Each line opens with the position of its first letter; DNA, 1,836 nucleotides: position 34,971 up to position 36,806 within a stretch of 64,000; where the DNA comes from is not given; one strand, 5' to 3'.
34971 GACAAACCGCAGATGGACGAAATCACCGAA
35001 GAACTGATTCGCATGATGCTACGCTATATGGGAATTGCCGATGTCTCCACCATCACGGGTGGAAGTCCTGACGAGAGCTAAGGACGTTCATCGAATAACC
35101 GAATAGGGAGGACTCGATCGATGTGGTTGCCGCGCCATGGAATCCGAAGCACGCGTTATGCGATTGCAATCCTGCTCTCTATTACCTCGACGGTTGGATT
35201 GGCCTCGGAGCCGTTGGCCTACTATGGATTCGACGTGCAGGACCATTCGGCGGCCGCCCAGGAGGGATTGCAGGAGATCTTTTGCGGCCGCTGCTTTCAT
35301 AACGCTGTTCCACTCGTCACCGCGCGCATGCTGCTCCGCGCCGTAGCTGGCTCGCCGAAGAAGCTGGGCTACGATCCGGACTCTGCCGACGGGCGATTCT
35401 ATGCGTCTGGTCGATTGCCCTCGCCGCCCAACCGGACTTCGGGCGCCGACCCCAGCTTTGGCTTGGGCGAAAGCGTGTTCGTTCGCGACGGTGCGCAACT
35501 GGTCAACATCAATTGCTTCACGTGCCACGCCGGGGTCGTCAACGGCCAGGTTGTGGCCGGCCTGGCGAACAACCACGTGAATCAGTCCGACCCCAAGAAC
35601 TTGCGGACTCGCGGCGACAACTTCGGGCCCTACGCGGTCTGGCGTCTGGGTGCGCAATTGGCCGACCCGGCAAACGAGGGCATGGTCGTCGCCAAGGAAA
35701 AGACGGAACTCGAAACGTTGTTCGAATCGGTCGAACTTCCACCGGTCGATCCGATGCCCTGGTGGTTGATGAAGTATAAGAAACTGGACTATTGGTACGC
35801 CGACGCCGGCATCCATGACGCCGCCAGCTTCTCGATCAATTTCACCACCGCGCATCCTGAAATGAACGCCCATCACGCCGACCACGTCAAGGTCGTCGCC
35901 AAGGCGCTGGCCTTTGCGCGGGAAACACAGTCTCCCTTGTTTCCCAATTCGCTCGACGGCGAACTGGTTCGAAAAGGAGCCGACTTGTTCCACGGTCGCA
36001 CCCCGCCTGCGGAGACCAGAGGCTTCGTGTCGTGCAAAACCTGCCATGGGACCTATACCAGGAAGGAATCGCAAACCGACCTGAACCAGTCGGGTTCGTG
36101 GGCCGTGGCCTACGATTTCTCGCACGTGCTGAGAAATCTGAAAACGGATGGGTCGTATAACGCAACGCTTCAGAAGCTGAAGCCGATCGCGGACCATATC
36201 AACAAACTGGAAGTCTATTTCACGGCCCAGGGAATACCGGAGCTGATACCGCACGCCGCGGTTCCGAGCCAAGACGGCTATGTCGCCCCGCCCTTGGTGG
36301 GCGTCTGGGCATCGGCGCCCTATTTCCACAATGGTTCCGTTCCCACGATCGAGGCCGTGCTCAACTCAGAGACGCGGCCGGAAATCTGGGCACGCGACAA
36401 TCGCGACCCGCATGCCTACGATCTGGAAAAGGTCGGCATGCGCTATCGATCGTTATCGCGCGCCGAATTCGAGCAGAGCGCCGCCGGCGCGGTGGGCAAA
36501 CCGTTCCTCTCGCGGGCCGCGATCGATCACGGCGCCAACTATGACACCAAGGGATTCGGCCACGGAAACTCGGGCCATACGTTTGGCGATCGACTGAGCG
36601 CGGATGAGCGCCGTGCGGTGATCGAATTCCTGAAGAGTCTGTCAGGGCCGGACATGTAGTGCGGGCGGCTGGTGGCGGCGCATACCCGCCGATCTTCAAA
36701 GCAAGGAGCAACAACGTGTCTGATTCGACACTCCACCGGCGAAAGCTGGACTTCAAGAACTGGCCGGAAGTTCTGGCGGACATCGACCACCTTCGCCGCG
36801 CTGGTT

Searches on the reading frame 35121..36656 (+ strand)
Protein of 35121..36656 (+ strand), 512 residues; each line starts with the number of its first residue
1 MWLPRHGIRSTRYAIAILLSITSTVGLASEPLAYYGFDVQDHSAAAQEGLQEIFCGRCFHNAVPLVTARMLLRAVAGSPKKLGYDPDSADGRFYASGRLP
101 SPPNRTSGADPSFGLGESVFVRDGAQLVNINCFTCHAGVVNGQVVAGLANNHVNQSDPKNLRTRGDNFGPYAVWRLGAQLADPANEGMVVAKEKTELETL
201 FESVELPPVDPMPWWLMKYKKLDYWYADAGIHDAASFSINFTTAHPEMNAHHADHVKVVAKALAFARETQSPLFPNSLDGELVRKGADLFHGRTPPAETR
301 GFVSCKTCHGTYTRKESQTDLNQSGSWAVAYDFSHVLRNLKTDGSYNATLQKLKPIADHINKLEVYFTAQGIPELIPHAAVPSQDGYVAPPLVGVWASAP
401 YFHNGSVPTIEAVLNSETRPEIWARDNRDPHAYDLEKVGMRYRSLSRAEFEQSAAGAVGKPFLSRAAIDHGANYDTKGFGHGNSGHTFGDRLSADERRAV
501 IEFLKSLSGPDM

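Call 95: search_protein_families(library=pfam, proteins=[window:35121-36656:+], max_evalue=0.01)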
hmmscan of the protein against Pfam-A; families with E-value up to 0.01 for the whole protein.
window:35121-36656:+ (512 aa): 5 families
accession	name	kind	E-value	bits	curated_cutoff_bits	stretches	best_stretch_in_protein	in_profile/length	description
PF21419.2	RoxA-like_Cyt-c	-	4.3e-23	81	26.7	1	386-423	1-38/39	RoxA-like, cytochrome c-like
PF00034.26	Cytochrom_C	-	8.6e-07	30.6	21.3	0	122-156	2-38/90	Cytochrome c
PF13442.11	Cytochrome_CBB3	-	2.1e-06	28.4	27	0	121-150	3-29/68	Cytochrome C oxidase, cbb3-type, subunit III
PF00387.25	PI-PLC-Y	-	0.0028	18.3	28.8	0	148-181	49-82/114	Phosphatidylinositol-specific phospholipase C, Y domain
PF09086.16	DUF1924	-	0.0038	18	22.5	0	284-318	9-42/96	Domain of unknown function (DUF1924)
